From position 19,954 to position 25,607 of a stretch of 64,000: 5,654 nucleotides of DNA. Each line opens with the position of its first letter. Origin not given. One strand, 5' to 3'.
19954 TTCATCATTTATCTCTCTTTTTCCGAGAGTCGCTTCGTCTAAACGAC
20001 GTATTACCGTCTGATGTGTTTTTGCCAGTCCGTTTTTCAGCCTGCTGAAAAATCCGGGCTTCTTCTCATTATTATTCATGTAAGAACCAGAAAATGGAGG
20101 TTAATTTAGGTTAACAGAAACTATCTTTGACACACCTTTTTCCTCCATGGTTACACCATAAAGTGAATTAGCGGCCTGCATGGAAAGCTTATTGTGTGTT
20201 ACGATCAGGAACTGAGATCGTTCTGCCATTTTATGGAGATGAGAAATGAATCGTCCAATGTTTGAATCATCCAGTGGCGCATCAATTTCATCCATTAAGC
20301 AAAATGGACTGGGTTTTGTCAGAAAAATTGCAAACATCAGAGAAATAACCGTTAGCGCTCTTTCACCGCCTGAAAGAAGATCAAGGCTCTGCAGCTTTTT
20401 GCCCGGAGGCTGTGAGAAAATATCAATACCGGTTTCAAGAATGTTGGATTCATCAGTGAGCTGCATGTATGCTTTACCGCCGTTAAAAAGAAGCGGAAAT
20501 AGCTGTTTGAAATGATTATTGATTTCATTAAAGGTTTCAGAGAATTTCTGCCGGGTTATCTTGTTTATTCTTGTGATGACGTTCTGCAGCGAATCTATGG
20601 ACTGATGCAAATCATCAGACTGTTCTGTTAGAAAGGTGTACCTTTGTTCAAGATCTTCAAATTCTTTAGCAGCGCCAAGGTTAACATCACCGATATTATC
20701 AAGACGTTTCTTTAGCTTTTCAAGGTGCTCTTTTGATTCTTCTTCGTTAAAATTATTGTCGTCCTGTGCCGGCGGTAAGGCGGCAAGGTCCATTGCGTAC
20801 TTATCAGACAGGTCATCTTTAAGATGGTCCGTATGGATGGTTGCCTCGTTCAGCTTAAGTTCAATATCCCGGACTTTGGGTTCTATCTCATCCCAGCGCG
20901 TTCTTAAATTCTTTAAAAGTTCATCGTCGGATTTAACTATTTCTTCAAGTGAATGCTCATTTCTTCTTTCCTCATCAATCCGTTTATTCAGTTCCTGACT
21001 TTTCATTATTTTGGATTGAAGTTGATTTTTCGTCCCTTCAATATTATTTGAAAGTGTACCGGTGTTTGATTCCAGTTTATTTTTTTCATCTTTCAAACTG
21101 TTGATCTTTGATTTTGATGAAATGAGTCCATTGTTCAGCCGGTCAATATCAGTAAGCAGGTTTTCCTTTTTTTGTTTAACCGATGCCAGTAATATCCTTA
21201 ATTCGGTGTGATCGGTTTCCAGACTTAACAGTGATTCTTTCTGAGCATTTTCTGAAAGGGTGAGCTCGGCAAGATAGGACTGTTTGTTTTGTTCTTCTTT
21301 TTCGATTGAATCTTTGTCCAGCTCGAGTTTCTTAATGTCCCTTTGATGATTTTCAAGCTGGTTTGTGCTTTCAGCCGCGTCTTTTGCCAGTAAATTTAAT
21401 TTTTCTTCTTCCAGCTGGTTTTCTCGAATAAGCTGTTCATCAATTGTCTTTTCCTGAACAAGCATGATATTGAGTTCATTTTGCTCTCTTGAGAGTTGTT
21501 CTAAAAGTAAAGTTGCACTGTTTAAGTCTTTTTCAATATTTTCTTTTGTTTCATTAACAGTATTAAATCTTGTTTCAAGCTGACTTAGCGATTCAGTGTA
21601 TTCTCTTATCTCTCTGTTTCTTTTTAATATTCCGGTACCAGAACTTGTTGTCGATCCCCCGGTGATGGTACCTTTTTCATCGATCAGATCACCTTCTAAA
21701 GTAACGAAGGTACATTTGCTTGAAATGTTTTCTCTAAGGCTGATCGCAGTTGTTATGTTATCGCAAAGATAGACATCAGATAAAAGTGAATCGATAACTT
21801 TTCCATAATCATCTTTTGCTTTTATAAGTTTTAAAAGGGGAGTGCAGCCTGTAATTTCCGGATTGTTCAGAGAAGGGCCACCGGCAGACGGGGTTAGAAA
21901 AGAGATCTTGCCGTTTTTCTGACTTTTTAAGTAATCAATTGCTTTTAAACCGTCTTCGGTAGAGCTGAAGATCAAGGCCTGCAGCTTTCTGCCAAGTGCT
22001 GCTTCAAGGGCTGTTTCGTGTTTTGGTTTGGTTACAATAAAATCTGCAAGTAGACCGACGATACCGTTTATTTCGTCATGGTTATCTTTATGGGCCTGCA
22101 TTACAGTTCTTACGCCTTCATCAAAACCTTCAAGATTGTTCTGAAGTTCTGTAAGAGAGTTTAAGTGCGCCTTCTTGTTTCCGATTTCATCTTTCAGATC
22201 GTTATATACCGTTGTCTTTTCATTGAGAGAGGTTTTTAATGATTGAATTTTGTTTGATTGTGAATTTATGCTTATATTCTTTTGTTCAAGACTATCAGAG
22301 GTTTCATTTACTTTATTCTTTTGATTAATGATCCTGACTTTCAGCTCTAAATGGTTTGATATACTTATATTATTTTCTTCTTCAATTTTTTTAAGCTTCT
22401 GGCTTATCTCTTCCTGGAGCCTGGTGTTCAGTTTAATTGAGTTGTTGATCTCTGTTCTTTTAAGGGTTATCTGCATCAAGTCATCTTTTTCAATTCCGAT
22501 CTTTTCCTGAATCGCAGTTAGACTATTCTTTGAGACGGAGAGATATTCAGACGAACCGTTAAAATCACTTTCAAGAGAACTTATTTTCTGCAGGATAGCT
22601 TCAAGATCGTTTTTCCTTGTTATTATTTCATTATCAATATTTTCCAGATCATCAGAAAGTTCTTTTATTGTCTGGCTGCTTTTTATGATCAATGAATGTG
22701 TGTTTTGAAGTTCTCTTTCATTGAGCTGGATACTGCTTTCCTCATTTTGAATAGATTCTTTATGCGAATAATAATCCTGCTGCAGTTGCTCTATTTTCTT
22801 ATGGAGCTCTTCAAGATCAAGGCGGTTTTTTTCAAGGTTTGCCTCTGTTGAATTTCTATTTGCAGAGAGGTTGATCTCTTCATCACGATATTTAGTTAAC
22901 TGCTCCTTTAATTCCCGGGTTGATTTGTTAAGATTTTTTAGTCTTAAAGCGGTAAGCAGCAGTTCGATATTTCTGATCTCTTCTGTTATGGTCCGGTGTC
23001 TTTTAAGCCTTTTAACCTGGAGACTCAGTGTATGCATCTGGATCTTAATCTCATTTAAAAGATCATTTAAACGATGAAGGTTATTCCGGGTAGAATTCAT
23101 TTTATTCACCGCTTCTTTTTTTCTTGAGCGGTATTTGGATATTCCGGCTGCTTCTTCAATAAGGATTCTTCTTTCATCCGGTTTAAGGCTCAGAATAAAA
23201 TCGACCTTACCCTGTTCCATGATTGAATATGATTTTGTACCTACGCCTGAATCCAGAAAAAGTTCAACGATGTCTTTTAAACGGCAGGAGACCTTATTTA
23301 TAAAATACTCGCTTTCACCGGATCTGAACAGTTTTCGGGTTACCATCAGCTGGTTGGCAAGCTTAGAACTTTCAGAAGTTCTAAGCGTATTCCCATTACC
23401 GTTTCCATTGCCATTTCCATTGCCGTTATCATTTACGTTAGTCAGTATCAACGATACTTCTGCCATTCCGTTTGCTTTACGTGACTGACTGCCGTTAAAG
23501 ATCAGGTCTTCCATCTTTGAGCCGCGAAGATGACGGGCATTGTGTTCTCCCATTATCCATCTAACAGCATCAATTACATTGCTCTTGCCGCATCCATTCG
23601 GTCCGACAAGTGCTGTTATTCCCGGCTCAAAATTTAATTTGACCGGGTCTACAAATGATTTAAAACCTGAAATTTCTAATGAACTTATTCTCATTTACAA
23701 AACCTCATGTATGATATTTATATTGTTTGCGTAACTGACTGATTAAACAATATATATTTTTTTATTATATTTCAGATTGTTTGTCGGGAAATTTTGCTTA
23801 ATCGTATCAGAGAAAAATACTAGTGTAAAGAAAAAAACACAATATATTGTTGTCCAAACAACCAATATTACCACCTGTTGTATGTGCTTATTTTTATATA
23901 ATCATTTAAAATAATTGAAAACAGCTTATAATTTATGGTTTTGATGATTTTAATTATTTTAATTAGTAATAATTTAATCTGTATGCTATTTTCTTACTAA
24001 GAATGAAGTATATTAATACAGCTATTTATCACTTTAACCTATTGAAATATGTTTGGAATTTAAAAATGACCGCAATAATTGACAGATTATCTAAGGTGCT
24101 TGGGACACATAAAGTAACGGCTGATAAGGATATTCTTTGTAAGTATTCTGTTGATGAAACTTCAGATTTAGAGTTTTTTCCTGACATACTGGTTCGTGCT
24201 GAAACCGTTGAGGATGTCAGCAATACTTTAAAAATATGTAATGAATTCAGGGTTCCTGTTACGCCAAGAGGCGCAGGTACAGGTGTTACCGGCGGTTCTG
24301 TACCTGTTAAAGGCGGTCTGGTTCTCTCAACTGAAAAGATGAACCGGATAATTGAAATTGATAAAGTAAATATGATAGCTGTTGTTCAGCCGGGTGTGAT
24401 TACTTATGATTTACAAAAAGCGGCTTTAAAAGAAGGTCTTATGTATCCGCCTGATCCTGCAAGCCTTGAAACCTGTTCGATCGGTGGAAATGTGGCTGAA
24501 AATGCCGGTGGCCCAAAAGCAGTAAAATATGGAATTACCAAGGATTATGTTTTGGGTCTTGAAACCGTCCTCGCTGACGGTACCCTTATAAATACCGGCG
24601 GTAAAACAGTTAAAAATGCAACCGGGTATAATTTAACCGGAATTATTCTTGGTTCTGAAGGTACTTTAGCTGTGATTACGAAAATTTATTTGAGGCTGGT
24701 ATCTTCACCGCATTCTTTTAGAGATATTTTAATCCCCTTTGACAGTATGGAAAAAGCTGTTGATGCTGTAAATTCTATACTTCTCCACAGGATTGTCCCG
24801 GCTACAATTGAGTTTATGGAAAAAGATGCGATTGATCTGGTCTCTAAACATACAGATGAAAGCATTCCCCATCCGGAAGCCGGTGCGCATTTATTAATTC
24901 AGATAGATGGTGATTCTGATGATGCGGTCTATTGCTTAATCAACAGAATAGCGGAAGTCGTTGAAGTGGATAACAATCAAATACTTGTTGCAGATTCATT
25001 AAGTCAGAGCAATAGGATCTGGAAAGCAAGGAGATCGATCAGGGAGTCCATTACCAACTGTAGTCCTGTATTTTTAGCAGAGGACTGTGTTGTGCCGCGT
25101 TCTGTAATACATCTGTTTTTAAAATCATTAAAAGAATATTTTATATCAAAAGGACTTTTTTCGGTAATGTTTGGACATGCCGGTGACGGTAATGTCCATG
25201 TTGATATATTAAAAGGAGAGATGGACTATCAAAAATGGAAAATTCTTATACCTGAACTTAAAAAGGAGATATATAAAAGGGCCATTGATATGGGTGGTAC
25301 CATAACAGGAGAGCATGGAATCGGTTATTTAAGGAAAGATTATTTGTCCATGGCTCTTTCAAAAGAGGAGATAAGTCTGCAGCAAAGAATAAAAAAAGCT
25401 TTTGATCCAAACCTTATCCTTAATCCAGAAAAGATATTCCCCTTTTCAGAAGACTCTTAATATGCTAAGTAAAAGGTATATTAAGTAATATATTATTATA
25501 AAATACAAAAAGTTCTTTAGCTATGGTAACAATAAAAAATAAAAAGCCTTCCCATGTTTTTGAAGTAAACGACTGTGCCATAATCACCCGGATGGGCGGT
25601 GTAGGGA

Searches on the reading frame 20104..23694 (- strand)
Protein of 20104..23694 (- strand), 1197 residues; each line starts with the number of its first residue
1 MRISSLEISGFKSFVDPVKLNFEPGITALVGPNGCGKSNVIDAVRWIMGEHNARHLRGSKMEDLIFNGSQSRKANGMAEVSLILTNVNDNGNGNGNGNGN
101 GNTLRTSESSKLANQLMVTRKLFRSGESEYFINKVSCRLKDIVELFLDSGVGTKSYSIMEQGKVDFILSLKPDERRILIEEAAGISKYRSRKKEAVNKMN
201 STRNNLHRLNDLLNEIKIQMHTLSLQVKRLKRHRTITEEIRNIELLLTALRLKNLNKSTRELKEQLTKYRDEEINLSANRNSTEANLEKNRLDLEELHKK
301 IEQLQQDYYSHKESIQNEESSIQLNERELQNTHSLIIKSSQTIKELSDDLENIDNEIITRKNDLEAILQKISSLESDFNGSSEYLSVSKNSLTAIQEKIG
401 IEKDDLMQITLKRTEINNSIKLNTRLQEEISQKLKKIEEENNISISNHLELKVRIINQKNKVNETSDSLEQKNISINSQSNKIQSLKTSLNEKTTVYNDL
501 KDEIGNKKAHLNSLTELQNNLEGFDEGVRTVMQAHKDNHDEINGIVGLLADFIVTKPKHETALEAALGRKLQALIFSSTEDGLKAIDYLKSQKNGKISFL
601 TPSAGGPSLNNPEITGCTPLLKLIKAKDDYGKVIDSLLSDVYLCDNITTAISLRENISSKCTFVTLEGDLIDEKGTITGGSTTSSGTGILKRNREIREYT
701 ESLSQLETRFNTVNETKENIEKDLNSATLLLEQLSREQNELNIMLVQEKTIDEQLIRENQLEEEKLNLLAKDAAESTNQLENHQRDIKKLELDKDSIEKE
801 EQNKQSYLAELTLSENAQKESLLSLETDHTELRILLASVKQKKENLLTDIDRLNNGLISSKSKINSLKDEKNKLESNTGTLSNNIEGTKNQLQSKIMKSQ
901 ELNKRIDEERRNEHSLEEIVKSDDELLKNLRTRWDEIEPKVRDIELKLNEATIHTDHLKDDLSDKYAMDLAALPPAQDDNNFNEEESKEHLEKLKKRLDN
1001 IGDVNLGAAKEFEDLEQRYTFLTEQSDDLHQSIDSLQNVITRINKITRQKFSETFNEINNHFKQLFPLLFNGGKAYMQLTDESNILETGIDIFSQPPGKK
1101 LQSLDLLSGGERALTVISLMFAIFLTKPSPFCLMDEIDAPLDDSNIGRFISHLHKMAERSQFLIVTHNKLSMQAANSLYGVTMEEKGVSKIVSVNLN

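Call 41: search_protein_families(library=pfam, max_evalue=0.0001, proteins=[window:20104-23694:-])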
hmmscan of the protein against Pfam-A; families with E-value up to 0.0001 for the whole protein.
window:20104-23694:- (1197 aa): 4 families
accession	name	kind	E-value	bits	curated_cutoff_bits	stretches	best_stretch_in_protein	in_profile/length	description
PF02463.25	SMC_N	-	9.8e-54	182.5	40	2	3-153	2-134/220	RecF/RecN/SMC N terminal domain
PF06470.18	SMC_hinge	-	3.7e-25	89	22.5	1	543-653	2-115/116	SMC proteins Flexible Hinge Domain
PF13476.12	AAA_23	-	5.1e-13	50.6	27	1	5-306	1-198/201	AAA domain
PF13304.12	AAA_21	-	3.1e-06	27.9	27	1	26-58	1-36/304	AAA domain, putative AbiEii toxin, Type IV TA system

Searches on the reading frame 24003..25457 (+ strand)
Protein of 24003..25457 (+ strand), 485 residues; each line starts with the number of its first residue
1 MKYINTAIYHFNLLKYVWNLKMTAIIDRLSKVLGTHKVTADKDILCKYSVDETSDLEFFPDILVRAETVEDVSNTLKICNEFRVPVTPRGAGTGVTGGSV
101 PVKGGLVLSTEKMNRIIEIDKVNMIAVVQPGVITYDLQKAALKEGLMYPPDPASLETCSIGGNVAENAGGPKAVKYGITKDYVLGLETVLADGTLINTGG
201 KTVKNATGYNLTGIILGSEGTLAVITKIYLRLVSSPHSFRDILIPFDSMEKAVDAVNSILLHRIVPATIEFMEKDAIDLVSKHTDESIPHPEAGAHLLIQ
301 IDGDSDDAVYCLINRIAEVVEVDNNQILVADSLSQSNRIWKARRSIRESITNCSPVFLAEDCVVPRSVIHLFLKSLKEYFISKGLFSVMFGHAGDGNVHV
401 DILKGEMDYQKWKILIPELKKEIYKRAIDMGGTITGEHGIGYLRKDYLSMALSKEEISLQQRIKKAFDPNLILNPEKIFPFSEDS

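Call 41: search_protein_families(library=pfam, max_evalue=0.0001, proteins=[window:24003-25457:+])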
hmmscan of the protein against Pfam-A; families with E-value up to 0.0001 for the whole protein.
window:24003-25457:+ (485 aa): 2 families
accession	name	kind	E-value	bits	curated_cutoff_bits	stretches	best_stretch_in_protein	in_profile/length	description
PF02913.24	FAD-oxidase_C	-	1.3e-53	182.7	21.2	1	242-478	8-248/248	FAD linked oxidases, C-terminal domain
PF01565.28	FAD_binding_4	-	4.5e-46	156.4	26.4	1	60-198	1-138/139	FAD binding domain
